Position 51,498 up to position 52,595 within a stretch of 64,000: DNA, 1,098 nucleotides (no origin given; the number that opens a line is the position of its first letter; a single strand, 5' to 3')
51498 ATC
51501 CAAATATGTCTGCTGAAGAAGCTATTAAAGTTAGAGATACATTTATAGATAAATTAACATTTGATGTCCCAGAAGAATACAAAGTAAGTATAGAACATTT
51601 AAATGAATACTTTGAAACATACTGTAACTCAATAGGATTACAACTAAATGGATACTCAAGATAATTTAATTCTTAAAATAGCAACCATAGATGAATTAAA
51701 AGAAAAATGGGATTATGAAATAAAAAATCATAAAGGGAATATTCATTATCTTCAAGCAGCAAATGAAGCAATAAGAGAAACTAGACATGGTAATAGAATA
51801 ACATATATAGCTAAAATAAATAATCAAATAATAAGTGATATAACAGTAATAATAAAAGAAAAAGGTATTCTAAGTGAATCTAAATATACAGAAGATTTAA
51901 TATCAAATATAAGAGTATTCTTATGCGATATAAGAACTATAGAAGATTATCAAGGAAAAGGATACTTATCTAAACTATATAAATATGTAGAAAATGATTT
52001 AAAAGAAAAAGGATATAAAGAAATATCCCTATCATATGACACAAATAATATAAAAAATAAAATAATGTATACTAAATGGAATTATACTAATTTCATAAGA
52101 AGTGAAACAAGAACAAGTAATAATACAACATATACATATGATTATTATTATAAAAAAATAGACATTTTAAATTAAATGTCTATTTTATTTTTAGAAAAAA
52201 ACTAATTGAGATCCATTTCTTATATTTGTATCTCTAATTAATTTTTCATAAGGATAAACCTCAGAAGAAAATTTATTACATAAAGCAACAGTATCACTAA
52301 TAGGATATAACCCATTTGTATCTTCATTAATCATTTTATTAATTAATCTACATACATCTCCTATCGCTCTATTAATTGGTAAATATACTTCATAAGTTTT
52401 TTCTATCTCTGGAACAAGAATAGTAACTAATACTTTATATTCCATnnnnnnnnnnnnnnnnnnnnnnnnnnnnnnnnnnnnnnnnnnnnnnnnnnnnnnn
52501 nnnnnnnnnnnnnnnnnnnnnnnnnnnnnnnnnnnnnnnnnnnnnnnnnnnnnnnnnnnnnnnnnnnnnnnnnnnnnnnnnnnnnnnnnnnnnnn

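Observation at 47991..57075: Stripped-down T7SSb locus: essC and a YukD/EsaB-like gene only, with no recognisable EssA/EssB/EsaA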

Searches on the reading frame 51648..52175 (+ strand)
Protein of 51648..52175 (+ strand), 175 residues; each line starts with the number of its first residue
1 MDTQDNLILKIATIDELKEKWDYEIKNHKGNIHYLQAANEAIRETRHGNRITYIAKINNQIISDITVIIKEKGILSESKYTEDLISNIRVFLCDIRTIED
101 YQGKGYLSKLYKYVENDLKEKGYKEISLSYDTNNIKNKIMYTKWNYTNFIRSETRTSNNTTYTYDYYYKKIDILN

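Call 4: search_protein_families(library=pfam, proteins=[window:51648-52175:+], max_evalue=0.1)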
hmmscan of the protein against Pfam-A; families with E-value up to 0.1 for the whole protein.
window:51648-52175:+ (175 aa): 5 families
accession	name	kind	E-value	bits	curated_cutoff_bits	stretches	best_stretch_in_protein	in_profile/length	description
PF00583.31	Acetyltransf_1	-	8.4e-08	32.9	20.7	1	45-143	28-113/116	Acetyltransferase (GNAT) family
PF13508.13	Acetyltransf_7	-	0.00021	22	27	1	51-147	4-83/84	Acetyltransferase (GNAT) domain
PF08445.16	FR47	-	0.0087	16.5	22.1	1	90-149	22-80/86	FR47-like protein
PF13527.13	Acetyltransf_9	-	0.01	16.3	25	1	92-124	75-107/127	Acetyltransferase (GNAT) domain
PF22139.1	XPD_arch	-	0.08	13.5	27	0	102-174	28-100/110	DNA repair helicase XPD, arch domain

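Call 5: search_protein_families(library=ncbifam, proteins=[window:51648-52175:+], max_evalue=0.1)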
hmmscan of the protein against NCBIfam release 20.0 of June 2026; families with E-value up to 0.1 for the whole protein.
window:51648-52175:+ (175 aa): 4 families
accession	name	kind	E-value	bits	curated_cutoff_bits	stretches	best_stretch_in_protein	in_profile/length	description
NF002959.0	PRK03624.1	equivalog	0.0012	18.5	124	1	99-148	82-131/147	GNAT family acetyltransferase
NF033078.2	AAC_6p_Ia_fam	equivalog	0.0028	17.5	265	1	99-169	85-155/181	AAC(6')-Ia family aminoglycoside 6'-N-acetyltransferase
NF033150.1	AAC_6p_A49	exception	0.024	14.4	410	0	98-169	85-156/184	aminoglycoside 6'-N-acetyltransferase AacA49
NF000486.1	AAC_6p_Ip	exception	0.074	13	390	1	99-169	66-136/173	aminoglycoside 6'-N-acetyltransferase AAC(6')-Ip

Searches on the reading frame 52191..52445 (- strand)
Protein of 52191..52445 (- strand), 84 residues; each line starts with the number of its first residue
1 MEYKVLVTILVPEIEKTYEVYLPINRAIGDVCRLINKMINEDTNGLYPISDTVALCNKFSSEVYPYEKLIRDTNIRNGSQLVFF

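Call 4: search_protein_families(library=pfam, proteins=[window:52191-52445:-], max_evalue=0.1)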
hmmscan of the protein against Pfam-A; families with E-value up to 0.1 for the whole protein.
window:52191-52445:- (84 aa): 0 families

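Call 5: search_protein_families(library=ncbifam, proteins=[window:52191-52445:-], max_evalue=0.1)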
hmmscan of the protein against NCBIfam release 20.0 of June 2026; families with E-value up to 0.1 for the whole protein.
window:52191-52445:- (84 aa): 0 families

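Call 12: find_homologous_proteins(query=window:52191-52445:-, max_evalue=0.001)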
Query window:52191-52445:- (84 aa): 36 proteins with E <= 0.001 among 36 candidates.
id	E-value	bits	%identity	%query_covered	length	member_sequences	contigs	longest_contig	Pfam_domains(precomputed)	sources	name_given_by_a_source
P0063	5.9e-44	165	87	100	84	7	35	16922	-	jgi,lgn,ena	-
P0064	1.3e-43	164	88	100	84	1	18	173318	-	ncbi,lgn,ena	-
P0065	3.0e-39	150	83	100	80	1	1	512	-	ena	-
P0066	1.1e-36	142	74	100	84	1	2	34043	-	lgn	-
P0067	4.4e-36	140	76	100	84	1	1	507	-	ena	-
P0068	4.1e-35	137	71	100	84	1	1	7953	-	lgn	-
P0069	1.0e-32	129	65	100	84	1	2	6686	-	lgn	-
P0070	4.4e-32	127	67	100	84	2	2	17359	-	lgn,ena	-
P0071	3.4e-31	124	63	100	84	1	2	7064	-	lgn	-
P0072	5.0e-31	124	63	100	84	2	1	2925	-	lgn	-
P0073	1.1e-30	123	63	100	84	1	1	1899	-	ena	-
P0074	1.9e-30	122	64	100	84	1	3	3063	-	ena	-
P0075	4.9e-30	121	60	99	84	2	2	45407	-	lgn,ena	-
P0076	5.7e-30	121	63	99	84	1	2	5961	-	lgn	-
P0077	1.5e-29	119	65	100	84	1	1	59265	-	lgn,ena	-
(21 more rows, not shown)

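Call 25: predict_structure(alignment_id=A1)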
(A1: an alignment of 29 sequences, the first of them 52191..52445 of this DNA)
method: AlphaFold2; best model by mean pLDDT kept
length: 84 residues; sequences in the alignment: 29
mean_pLDDT: 95.3   pTM: 0.81
mean pLDDT of the five models: 95.3, 95.0, 94.8, 94.4, 92.5
residues with pLDDT >= 90: 81; 70-90: 2; 50-70: 1; < 50: 0
segments of 3 or more residues with pLDDT < 50: none
pLDDT, mean of each block of 10 residues (from residue 1): 92 96 97 96 94 95 97 96 97
secondary structure, 60 per line:
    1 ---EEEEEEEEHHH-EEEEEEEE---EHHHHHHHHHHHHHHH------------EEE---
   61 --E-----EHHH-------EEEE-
elements in order: E4-11 E16-23 H28-42 E55-57 E80-83

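Call 32: fold_search(model_id=the predicted structure, library=pdb)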
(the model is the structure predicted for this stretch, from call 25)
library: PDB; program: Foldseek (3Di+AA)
matches with E <= 10: 1631; with E <= 0.001: 285
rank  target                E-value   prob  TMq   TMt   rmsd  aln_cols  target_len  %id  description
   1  7npt_D8               6.4e-06  1.00  0.77  0.65   2.8        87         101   18  Cytosolic bridge of an intact ESX-5 inner membrane complex (released 2021-05-26)
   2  8tyx_A                6.8e-06  1.00  0.71  0.72   2.3        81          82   15  Structure of a bacterial Ubl-deubiquitinase complex (form 1) (released 2024-06-12)
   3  7np7_D2               7.8e-06  1.00  0.78  0.18   2.7        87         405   18  Structure of an intact ESX-5 inner membrane complex, Composite C1 model (released 2021-06-02)
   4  4pyu_B                1.5e-05  1.00  0.68  0.75   3.0        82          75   17  The conserved ubiquitin-like protein hub1 plays a critical role in splicing in human cells (released 2014-07-16)
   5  6fno_D                2.7e-05  1.00  0.69  0.66   2.5        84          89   14  Caldiarchaeum Subterraneum Ubiquitin:Rpn11-homolog complex, zinc soak (released 2018-07-25)
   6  9lqm_B                3.2e-05  1.00  0.67  0.70   2.7        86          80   19  Crystal structure of synthetic ubiquitin variant R4 designed by ProteinMPNN (released 2025-02-12)
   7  6njd_C                3.5e-05  1.00  0.69  0.44   2.9        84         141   18  Crystal structure of RavD (residues 1-200) from Legionella pneumophila (strain Corby) complexed with Met-1 linked di-u (released 2019-05-22)
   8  3dhg_F                3.7e-05  1.00  0.76  0.79   2.5        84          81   11  Crystal Structure of Toluene 4-Monoxygenase Hydroxylase (released 2008-12-30)
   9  8j0a_A                3.7e-05  1.00  0.69  0.72   2.7        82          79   21  Robust design of effective allosteric activator UbV R4 for Rsp5 E3 ligase using the machine-learning tool ProteinMPNN (released 2023-08-09)
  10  4pyu_A                3.7e-05  1.00  0.68  0.74   3.1        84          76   17  The conserved ubiquitin-like protein hub1 plays a critical role in splicing in human cells (released 2014-07-16)
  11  5hpl_C                3.9e-05  1.00  0.69  0.71   2.9        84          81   18  System-wide modulation of HECT E3 ligases with selective ubiquitin variant probes: Rsp5 and UbV R5.4 (released 2016-03-16)
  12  7np7_D4               4.2e-05  1.00  0.77  0.18   2.7        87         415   18  Structure of an intact ESX-5 inner membrane complex, Composite C1 model (released 2021-06-02)
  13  3dhg_C                4.8e-05  1.00  0.75  0.77   2.4        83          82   11  Crystal Structure of Toluene 4-Monoxygenase Hydroxylase (released 2008-12-30)
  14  5x3p_C                5.5e-05  1.00  0.62  0.66   3.1        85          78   13  Crystal structure of the UBX domain of human UBXD7 (released 2017-03-22)
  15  7c7i_C                5.8e-05  1.00  0.70  0.67   4.2        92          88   15  Crystal structure of SHANK3 SPN domain in complex with GTP-bound Rap1b(E30D,K31E) (released 2021-05-05)
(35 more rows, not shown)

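Call 38: search_solved_structures(query=A1, max_evalue=10, show_alignments=2)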
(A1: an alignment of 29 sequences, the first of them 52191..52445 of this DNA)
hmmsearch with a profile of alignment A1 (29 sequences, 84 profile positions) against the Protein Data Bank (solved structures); distinct sequences matched with E-value up to 10: 5.
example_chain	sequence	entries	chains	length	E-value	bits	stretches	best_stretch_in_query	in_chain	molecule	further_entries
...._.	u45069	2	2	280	0.21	15.2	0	18-42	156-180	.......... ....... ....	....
3a1j_B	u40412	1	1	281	0.21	15.2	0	18-42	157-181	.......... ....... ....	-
3ggr_B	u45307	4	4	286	0.22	15.1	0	18-42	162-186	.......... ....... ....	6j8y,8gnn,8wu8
5toh_A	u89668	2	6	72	0.62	13.7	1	19-39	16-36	Polymerase cofactor VP35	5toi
6vk3_B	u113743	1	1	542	2.8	11.5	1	14-46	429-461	Protein OS-9 homolog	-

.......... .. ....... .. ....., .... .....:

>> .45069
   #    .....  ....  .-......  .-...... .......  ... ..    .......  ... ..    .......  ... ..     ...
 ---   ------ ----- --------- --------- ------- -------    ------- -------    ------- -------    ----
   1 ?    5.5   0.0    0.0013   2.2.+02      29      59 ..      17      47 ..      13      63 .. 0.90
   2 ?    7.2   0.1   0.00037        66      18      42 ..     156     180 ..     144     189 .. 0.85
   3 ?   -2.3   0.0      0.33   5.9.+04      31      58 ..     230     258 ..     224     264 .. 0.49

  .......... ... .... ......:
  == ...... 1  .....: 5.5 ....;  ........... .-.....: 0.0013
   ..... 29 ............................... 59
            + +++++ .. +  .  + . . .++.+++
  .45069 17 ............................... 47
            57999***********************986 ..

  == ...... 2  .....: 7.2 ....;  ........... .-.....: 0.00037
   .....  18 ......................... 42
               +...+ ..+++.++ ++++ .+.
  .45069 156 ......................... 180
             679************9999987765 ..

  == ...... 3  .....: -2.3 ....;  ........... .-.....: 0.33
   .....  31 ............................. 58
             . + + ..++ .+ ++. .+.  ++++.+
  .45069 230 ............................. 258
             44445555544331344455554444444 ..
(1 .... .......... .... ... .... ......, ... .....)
